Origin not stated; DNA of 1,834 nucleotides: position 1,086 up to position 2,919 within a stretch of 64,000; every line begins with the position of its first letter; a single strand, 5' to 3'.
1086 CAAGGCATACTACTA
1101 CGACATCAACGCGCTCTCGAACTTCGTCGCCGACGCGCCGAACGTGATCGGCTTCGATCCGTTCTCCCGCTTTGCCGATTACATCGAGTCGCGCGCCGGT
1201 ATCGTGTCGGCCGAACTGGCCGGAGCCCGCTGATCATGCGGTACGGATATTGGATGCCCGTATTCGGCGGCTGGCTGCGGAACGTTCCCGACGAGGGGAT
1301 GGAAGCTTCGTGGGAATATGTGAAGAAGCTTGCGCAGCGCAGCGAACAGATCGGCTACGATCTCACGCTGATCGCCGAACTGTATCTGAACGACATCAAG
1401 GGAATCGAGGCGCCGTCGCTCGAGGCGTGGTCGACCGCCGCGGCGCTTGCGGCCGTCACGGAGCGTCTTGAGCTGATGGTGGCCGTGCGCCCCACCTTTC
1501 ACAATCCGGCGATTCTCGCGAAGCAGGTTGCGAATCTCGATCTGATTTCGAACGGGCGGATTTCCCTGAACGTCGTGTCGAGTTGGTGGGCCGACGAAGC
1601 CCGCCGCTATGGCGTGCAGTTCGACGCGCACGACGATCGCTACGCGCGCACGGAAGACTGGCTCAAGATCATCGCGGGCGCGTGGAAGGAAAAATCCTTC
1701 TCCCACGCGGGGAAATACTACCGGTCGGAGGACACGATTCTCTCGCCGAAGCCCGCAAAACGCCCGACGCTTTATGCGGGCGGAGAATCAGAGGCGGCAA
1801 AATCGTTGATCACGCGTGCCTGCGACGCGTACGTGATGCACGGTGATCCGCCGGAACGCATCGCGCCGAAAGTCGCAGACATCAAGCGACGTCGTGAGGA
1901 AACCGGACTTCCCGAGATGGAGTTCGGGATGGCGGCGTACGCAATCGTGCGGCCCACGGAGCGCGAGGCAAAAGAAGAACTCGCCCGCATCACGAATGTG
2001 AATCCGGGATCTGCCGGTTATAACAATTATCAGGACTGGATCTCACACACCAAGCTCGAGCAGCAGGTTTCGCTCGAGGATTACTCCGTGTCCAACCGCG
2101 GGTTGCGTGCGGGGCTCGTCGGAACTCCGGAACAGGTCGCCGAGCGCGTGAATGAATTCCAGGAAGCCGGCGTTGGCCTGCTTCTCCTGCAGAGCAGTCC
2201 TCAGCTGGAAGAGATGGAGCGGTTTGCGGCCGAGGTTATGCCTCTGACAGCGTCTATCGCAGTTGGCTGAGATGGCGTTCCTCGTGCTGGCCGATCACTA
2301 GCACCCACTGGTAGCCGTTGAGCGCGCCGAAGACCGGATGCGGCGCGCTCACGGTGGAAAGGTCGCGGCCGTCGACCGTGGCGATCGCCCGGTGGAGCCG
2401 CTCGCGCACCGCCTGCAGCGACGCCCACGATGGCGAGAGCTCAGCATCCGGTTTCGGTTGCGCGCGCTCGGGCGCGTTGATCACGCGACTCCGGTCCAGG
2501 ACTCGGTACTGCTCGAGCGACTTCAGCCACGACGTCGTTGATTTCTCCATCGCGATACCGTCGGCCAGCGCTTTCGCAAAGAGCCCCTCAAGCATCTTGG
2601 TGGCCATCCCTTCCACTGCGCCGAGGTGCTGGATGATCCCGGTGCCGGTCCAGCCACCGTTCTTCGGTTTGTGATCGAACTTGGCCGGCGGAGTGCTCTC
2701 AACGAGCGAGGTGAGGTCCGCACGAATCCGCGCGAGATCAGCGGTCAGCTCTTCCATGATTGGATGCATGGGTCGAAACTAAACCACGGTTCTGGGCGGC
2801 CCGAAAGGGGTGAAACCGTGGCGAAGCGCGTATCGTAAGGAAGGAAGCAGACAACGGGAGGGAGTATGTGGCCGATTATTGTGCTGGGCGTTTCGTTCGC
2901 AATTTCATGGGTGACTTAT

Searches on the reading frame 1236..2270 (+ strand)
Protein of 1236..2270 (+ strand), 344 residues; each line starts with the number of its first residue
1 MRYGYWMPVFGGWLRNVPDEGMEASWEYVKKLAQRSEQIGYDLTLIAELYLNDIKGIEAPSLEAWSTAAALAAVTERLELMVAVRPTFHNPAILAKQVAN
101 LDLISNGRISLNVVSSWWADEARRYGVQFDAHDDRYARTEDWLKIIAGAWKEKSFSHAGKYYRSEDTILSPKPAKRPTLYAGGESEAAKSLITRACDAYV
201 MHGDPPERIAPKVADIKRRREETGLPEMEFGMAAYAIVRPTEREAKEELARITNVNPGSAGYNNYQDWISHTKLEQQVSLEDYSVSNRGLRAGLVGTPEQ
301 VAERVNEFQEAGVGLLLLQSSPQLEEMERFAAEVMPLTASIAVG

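Call 6: search_protein_families(library=pfam, proteins=[window:1236-2270:+])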
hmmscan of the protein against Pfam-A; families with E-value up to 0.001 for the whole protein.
window:1236-2270:+ (344 aa): 1 family
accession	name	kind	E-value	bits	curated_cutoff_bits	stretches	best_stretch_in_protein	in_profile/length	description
PF00296.26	Bac_luciferase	-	9.5e-62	209.6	27.9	1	19-313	19-312/314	Luciferase-like monooxygenase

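Call 7: search_protein_families(library=ncbifam, proteins=[window:1236-2270:+], max_evalue=0.01)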
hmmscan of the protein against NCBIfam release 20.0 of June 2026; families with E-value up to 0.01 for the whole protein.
window:1236-2270:+ (344 aa): 28 families (the best 25 are shown)
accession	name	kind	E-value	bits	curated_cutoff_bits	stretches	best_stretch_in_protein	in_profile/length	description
TIGR04021.1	LLM_DMSO2_sfnG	equivalog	5.8e-71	239.7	382.95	1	2-338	2-345/350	dimethylsulfone monooxygenase SfnG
TIGR03565.1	alk_sulf_monoox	equivalog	2.7e-51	174.6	518.2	2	19-251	19-242/346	FMNH2-dependent alkanesulfonate monooxygenase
NF001939.1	PRK00719.1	subfamily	1e-50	172.6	510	2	19-251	19-242/373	alkanesulfonate monooxygenase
TIGR03560.1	F420_Rv1855c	subfamily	1.4e-38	133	231.4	1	22-225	8-217/227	TIGR03560 family F420-dependent LLM class oxidoreductase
TIGR03860.1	FMN_nitrolo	subfamily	1.6e-35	122.7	279.7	2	13-151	15-161/422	NtaA/DmoA family FMN-dependent monooxygenase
TIGR03619.1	F420_Rv2161c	subfamily_domain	3.4e-34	118.5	166.9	1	55-248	35-231/247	TIGR03619 family F420-dependent LLM class oxidoreductase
TIGR03612.1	RutA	equivalog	5e-25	88.7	498.3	1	4-340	4-351/355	pyrimidine utilization protein A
TIGR03621.1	F420_MSMEG_2516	subfamily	2.3e-17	63.1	213.15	1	25-191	12-165/295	TIGR03621 family F420-dependent LLM class oxidoreductase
TIGR03557.1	F420_G6P_family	subfamily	1.2e-15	57.5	210.4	1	32-202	18-188/316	TIGR03557 family F420-dependent LLM class oxidoreductase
TIGR03571.1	lucif_BA3436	subfamily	6.7e-14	51.9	303.9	1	28-223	32-229/304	TIGR03571 family LLM class oxidoreductase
TIGR03856.1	F420_MSMEG_2906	subfamily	1.5e-12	47.6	243.7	1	24-150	13-140/249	LLM class F420-dependent oxidoreductase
NF002619.0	PRK02271.1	equivalog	3.5e-12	46.3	276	1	26-318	13-305/329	5,10-methylenetetrahydromethanopterin reductase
TIGR03559.1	F420_Rv3520c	subfamily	4.3e-11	42.5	335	1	30-163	16-138/325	LLM class F420-dependent oxidoreductase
TIGR03555.1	F420_mer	equivalog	2.4e-10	40.3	348.7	1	27-246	12-220/325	5,10-methylenetetrahydromethanopterin reductase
TIGR04020.1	seco_metab_LLM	subfamily_domain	8.6e-10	38.3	244.45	1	28-176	20-163/341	MupA/Atu3671 family FMN-dependent luciferase-like monooxygenase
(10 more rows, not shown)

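Call 43: search_solved_structures(query=window:1236-2270:+, max_evalue=1e-10)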
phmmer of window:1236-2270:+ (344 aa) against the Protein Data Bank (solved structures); distinct sequences matched with E-value up to 1e-10: 22.
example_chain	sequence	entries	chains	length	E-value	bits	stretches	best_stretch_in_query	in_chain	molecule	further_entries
3rao_A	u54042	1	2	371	6.2e-133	446.8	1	2-338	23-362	Putative Luciferase-like Monooxygenase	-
8vw6_A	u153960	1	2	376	9e-112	377.2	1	1-338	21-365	Alkanesulfonate monooxygenase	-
8t0u_A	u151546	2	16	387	2.1e-51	178.7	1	2-340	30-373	FMNH(2)-dependent dimethylsulfone monooxygenase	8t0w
7jv3_A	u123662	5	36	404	4.5e-39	138.2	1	22-247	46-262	Alkanesulfonate monooxygenase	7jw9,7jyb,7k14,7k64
7oh2_A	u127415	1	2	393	1e-30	110.8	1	16-250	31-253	Alkanesulfonate monooxygenase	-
1m41_A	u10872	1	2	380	2.2e-29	106.4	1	19-252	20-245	FMNH2-dependent alkanesulfonate monooxygenase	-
1nqk_A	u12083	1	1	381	2.2e-29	106.4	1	19-252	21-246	Alkanesulfonate monooxygenase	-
7olf_A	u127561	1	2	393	1.2e-26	97.3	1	16-250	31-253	Methanesulfonate sulfonatase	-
5w48_A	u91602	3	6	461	2.9e-19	73.1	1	51-254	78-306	Riboflavin Lyase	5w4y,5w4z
6sgl_AAA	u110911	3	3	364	7.9e-19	71.7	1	1-230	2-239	Pyrimidine monooxygenase RutA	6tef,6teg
6sgg_AAA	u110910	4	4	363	7.9e-19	71.7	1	1-230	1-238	Pyrimidine monooxygenase RutA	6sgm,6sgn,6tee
5wan_A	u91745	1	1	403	1.1e-18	71.2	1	1-230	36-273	Pyrimidine monooxygenase RutA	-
7e36_B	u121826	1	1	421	8.3e-18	68.3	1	62-269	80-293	FMN-dependent oxidoreductase (Nitrilotriacetate monooxygenase family)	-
1yw1_A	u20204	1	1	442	1.7e-15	60.7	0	11-155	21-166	PROTEIN YTNJ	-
6ask_A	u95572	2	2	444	1.7e-15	60.7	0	11-155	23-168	Putative monooxygenase MoxC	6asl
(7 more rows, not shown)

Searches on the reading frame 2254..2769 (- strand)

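Call 6: search_protein_families(library=pfam, proteins=[window:2254-2769:-])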
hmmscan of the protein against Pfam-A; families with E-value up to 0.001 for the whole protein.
window:2254-2769:- (171 aa): 3 families
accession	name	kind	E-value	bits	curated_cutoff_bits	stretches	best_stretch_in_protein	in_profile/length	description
PF12867.12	DinB_2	-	8.1e-16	59.1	24.8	1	12-170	2-128/128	DinB superfamily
PF07606.16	DUF1569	-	5.4e-05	23.8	21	1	101-170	82-149/152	Protein of unknown function (DUF1569)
PF11716.13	MDMPI_N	-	0.00015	22.9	24.2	1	12-132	1-103/140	Mycothiol maleylpyruvate isomerase N-terminal domain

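Call 7: search_protein_families(library=ncbifam, proteins=[window:2254-2769:-], max_evalue=0.01)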
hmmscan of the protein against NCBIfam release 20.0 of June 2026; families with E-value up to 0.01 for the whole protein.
window:2254-2769:- (171 aa): 2 families
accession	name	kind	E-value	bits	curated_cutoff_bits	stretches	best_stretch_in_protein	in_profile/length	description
TIGR03083.1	TIGR03083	domain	0.0025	18.2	50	1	12-115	2-83/202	maleylpyruvate isomerase family mycothiol-dependent enzyme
TIGR03084.1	TIGR03084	hypoth_equivalog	0.0038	16.9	247.95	1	7-68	2-63/253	TIGR03084 family metal-binding protein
